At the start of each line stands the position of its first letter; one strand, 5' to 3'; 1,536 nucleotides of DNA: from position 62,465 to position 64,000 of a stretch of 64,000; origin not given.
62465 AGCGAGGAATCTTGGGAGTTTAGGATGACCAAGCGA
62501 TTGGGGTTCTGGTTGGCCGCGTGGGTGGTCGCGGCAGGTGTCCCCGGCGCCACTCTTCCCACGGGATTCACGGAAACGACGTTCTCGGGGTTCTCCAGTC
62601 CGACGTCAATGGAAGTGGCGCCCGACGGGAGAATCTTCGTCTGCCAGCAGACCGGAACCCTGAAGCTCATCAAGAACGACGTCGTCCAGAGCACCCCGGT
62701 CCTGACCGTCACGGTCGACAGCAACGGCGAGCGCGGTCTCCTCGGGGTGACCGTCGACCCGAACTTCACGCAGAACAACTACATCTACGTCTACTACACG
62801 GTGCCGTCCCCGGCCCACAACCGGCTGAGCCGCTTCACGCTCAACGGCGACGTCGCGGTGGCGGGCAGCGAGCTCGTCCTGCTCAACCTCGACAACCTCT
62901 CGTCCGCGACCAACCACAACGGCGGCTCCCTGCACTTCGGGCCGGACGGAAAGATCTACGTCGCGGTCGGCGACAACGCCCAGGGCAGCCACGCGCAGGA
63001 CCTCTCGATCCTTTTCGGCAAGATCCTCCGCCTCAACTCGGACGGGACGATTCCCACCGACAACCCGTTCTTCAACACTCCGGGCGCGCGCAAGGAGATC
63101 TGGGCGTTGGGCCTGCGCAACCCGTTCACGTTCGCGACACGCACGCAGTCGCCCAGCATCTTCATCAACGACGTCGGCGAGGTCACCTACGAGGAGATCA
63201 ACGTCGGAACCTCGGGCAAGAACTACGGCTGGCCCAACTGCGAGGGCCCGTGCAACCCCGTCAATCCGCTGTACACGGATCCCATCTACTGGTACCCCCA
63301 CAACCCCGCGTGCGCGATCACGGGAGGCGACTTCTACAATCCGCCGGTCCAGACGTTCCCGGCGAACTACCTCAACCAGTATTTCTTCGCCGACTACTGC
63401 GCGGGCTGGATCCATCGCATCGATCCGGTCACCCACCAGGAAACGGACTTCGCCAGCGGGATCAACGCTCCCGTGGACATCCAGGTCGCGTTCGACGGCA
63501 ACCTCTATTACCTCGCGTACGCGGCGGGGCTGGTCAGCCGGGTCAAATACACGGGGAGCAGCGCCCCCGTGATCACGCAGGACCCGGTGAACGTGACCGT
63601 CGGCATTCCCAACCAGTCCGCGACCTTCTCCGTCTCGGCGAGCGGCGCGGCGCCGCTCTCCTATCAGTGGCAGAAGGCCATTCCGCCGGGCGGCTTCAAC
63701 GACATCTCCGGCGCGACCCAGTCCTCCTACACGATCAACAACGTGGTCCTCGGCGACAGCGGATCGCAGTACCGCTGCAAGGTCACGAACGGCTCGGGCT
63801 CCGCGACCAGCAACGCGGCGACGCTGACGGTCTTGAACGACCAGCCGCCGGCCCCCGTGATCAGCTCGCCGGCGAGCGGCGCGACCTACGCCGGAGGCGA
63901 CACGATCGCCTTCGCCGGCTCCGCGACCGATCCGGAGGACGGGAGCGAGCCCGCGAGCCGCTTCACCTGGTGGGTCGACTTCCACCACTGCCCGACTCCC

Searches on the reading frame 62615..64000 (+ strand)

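Call 10: search_protein_families(library=pfam, proteins=[window:62615-64000:+], max_evalue=0.001)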
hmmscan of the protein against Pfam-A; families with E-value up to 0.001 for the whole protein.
window:62615-64000:+ (462 aa): 6 families
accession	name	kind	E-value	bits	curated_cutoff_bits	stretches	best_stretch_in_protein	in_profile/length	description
PF07995.17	GSDH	-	1.4e-55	189.4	25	1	2-300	10-322/332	Glucose / Sorbosone dehydrogenase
PF13927.12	Ig_3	-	3.4e-07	31.1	30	1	318-392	2-78/78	Immunoglobulin domain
PF13895.12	Ig_2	-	6.3e-07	30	27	1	334-406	15-79/79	Immunoglobulin domain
PF07679.22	I-set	-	1e-06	29.1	23.7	1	318-406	1-90/90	Immunoglobulin I-set domain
PF00047.31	ig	-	9.7e-06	26.2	21.8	1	330-399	5-79/81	Immunoglobulin domain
PF17164.10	DUF5122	-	0.00066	20.3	27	0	136-146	22-32/36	Domain of unknown function (DUF5122) beta-propeller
